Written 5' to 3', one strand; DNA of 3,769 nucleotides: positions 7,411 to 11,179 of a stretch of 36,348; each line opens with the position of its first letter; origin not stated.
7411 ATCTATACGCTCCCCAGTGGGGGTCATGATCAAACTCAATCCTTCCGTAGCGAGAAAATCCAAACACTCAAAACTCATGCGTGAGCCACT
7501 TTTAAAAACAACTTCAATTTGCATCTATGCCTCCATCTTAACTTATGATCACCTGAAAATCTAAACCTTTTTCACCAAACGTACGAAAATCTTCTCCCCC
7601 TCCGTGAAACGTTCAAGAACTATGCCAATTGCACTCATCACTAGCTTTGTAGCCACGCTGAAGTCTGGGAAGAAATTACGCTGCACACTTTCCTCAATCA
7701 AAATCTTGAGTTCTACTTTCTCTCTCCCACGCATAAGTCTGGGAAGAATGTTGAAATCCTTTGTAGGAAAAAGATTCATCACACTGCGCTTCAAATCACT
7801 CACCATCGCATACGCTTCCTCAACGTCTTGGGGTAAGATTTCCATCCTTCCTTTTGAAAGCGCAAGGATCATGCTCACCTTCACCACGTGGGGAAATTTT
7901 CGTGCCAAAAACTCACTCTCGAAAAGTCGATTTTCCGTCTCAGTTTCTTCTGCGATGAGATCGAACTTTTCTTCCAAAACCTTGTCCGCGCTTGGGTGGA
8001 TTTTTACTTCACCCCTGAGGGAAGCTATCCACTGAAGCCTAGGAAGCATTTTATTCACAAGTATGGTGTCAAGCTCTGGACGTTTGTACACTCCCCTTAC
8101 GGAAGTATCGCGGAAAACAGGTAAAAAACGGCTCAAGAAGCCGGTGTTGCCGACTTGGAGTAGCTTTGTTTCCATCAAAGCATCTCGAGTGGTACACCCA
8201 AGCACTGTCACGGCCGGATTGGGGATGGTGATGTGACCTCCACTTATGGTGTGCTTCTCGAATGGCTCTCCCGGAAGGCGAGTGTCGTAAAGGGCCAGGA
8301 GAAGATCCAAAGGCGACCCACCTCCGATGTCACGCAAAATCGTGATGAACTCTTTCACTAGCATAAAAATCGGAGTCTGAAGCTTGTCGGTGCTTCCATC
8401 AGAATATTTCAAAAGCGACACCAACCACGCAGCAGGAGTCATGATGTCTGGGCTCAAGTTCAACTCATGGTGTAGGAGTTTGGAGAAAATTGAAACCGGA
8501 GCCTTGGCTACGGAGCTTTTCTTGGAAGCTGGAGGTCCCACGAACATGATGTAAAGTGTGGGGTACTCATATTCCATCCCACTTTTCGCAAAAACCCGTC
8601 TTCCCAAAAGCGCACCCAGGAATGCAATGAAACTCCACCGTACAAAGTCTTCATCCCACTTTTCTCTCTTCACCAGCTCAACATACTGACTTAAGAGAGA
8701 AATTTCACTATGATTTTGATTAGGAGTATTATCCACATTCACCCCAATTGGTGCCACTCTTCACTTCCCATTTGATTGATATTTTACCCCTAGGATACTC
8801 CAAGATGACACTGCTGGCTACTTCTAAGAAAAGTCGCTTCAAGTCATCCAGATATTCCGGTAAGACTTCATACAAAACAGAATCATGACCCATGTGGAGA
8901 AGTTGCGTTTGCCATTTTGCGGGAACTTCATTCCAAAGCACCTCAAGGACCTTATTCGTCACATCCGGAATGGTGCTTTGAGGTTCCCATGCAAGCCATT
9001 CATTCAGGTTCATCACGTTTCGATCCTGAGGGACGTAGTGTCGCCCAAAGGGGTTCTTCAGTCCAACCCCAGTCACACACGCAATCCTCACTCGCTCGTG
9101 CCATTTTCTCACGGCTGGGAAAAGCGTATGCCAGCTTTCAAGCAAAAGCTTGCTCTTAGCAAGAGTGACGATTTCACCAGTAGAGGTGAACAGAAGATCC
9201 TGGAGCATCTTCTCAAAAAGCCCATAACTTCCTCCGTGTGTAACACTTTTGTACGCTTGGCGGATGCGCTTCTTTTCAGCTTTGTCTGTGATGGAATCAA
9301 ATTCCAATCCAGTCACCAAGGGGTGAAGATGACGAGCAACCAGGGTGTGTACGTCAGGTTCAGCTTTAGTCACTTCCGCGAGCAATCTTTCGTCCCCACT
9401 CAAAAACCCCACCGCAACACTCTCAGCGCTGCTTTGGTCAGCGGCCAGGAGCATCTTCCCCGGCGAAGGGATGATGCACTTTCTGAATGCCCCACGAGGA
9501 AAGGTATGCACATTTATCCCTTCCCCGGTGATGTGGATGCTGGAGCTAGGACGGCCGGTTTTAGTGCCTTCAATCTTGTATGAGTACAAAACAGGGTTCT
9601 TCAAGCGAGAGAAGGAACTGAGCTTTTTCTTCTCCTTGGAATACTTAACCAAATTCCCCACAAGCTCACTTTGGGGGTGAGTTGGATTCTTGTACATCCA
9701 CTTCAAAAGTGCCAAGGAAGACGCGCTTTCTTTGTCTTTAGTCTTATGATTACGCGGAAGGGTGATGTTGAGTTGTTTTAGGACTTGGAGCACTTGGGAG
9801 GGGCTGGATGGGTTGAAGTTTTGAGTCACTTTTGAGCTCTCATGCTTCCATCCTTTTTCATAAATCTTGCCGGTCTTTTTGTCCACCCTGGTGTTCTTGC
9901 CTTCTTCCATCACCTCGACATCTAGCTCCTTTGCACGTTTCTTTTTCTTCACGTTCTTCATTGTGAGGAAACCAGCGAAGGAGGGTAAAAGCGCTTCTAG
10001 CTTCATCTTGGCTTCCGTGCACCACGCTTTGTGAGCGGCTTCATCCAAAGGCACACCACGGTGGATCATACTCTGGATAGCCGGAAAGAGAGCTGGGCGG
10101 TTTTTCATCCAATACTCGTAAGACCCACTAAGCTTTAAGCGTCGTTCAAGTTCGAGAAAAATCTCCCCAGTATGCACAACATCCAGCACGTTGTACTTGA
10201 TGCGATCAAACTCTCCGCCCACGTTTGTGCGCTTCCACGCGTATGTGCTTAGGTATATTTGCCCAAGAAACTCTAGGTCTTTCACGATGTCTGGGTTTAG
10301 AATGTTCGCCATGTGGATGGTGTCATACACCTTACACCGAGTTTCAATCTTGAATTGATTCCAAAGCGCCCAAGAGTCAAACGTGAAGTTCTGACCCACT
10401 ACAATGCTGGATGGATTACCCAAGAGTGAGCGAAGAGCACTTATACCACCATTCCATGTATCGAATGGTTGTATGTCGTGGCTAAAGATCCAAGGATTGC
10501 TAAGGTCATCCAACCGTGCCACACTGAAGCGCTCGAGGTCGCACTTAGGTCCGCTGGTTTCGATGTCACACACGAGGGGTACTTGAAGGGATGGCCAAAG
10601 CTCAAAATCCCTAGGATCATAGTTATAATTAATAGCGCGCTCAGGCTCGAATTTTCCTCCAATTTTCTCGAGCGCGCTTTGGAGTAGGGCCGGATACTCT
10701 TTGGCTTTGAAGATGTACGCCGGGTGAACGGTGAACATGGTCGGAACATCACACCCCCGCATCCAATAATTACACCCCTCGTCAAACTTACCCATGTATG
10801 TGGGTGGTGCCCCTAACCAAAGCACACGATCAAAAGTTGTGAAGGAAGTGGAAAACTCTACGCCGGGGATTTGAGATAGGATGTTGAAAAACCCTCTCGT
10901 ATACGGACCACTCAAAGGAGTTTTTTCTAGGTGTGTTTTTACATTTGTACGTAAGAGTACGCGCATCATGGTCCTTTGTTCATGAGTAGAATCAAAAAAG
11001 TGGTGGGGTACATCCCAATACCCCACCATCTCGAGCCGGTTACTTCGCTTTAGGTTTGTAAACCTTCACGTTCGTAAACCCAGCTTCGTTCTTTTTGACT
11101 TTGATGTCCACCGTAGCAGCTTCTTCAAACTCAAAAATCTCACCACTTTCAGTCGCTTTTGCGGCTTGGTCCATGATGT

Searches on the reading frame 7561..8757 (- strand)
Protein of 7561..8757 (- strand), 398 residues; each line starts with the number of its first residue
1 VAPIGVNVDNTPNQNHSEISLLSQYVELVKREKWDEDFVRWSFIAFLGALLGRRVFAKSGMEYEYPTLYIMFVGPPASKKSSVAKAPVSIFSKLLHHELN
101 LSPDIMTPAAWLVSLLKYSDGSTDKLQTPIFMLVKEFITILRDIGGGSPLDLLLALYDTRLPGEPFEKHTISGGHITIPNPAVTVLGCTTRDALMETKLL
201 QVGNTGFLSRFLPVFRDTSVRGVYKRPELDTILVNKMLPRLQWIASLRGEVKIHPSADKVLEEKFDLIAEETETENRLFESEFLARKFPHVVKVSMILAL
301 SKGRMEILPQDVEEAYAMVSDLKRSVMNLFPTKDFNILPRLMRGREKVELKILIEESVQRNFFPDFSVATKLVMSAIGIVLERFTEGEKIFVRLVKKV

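Call 10: search_protein_families(library=pfam, proteins=[window:7561-8757:-], max_evalue=0.001)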
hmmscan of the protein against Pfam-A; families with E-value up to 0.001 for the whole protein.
window:7561-8757:- (398 aa): 1 family
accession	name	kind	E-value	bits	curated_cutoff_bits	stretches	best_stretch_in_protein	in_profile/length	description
PF13148.11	DUF3987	-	4.2e-14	53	27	2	36-86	4-55/364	Protein of unknown function (DUF3987)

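Call 11: search_protein_families(library=phrogs, proteins=[window:7561-8757:-], max_evalue=0.001)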
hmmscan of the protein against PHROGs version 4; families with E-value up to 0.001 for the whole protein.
window:7561-8757:- (398 aa): 3 families
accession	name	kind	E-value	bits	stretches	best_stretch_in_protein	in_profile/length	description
phrog_14296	-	DNA, RNA and nucleotide metabolism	5.6e-25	89.2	1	21-323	4-310/417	DNA primase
phrog_5311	-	DNA, RNA and nucleotide metabolism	5.3e-08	32.5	1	22-86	267-330/692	helicase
phrog_3022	-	DNA, RNA and nucleotide metabolism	3e-06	26.9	1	44-330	386-686/788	DNA primase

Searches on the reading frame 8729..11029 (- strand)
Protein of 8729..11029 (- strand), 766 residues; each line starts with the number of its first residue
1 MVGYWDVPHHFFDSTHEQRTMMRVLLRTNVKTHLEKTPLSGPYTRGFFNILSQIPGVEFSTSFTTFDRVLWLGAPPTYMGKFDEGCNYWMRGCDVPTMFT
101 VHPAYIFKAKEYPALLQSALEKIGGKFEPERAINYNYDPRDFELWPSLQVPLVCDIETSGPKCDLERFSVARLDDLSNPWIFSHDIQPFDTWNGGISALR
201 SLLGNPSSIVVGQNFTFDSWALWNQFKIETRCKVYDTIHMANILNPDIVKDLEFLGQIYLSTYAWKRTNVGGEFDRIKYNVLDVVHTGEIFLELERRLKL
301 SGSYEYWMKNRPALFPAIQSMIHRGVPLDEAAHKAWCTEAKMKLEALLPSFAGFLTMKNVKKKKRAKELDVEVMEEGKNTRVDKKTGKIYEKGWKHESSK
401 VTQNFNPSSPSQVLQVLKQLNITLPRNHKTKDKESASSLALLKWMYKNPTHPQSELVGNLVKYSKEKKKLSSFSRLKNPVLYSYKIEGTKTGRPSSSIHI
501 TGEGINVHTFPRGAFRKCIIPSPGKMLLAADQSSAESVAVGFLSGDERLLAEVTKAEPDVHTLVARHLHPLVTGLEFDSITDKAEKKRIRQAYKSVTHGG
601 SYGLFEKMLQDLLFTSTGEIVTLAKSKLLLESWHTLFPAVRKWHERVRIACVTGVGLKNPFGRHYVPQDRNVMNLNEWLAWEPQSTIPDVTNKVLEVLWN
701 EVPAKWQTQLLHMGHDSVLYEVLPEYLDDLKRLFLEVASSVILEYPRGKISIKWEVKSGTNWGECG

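Call 10: search_protein_families(library=pfam, proteins=[window:8729-11029:-], max_evalue=0.001)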
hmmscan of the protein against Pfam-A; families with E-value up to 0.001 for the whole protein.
window:8729-11029:- (766 aa): 2 families
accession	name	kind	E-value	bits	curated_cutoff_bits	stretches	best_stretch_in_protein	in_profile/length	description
PF00476.26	DNA_pol_A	-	2.1e-23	83.4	34.3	1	397-764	21-381/381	DNA polymerase family A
PF01612.26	DNA_pol_A_exo1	-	2.6e-06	27.8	23.6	1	191-265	63-132/173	3'-5' exonuclease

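Call 11: search_protein_families(library=phrogs, proteins=[window:8729-11029:-], max_evalue=0.001)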
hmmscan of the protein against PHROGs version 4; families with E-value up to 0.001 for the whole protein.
window:8729-11029:- (766 aa): 1 family
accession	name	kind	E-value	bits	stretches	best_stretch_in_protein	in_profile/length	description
phrog_17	-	DNA, RNA and nucleotide metabolism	3.7e-56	191.9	1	95-765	605-1233/1445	DNA polymerase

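Call 57: search_dna_similar(query=window:8729-11029:-, collection=phages, mode=protein, max_rows=15, max_evalue=0.00001)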
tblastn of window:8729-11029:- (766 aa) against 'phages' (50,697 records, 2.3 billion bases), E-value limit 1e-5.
Records with a match: 634; places in all: 634; records where one place covers at least 80% of the query: 0.
Best place of each record, by identity: <60% 634.
By first word of the organism name: Vibrio 299; Microbacterium 188; Gordonia 67; Pseudomonas 20; Clostridium 10; Mycobacterium 9; Bacteriophage 6; Listeria 5; Streptomyces 4; Phormidium 3; and 17 more.
By host as written in the record: - 298; Microbacterium foliorum NRRL B-24224 SEA 94; Microbacterium foliorum NRRL B-24224 77; Gordonia rubripertincta NRRL B-16540 32; Gordonia terrae 3612 16; Pseudomonas aeruginosa 11; Vibrio crassostreae 9; Microbacterium foliorum NRRL B-24224-SEA 8; and 54 more.
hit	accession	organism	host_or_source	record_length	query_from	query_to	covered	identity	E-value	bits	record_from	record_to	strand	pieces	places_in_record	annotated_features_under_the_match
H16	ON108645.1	Mycobacterium phage NoShow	Mycobacterium smegmatis mc#155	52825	201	764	74%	23.2%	2e-12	77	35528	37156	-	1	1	52: DNA polymerase I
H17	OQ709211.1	Gordonia phage Azira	Gordonia rubripertincta NRRL B-16540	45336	211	763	72%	23.3%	4e-10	70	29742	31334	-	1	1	40: DNA polymerase I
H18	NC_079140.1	Gordonia phage Azira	Gordonia rubripertincta NRRL B-16540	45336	211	763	72%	23.3%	4e-10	70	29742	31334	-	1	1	40: DNA polymerase I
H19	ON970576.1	Gordonia phage Survivors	Gordonia rubripertincta NRRL B-16540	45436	211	763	72%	23.3%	4e-10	70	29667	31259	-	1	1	40: DNA polymerase I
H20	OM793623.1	Mycobacterium phage Maco6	Mycobacteroides abscessus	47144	209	763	72%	23.2%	7e-14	82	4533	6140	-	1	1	DNA polymerase I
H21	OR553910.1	Gordonia phage Fribs8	Gordonia rubripertincta NRRL B-16540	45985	209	763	72%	23.1%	1e-9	69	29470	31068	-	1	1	39: DNA polymerase I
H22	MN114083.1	Listeria phage LP-013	Listeria monocytogenes J1-208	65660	195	764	74%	21.9%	3e-6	57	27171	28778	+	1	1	DNA polymerase I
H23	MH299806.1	Listeria phage LP-KV022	Listeria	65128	195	764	74%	21.9%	3e-6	57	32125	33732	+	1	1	DNA polymerase I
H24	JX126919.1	Listeria phage LP-110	-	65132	195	764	74%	21.9%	3e-6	57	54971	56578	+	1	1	DNA polymerase I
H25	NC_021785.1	Listeria phage LP-110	-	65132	195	764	74%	21.9%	3e-6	57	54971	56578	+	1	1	DNA polymerase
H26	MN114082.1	Listeria phage LP-010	Listeria monocytogenes J1-208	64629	195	764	74%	21.9%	3e-6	57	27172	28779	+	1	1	DNA polymerase I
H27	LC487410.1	Vibrio phage KIT04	Vibrio parahaemolyticus ATCC 17802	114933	144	648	66%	24.5%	2e-8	64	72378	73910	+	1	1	DNA polymerase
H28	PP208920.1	Gordonia phage BillDoor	Gordonia rubripertincta NRRL B-16540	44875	235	763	69%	23.1%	5e-9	66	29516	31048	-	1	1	43: DNA polymerase I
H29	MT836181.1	Bacteriophage sp.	human fecal samples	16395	200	728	69%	22.9%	2e-10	71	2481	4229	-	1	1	record has no annotation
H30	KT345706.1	Vibrio phage vB_VorS-PVo5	Vibrio ordalii VO5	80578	144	648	66%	23.6%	3e-6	57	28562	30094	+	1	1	DNA polymerase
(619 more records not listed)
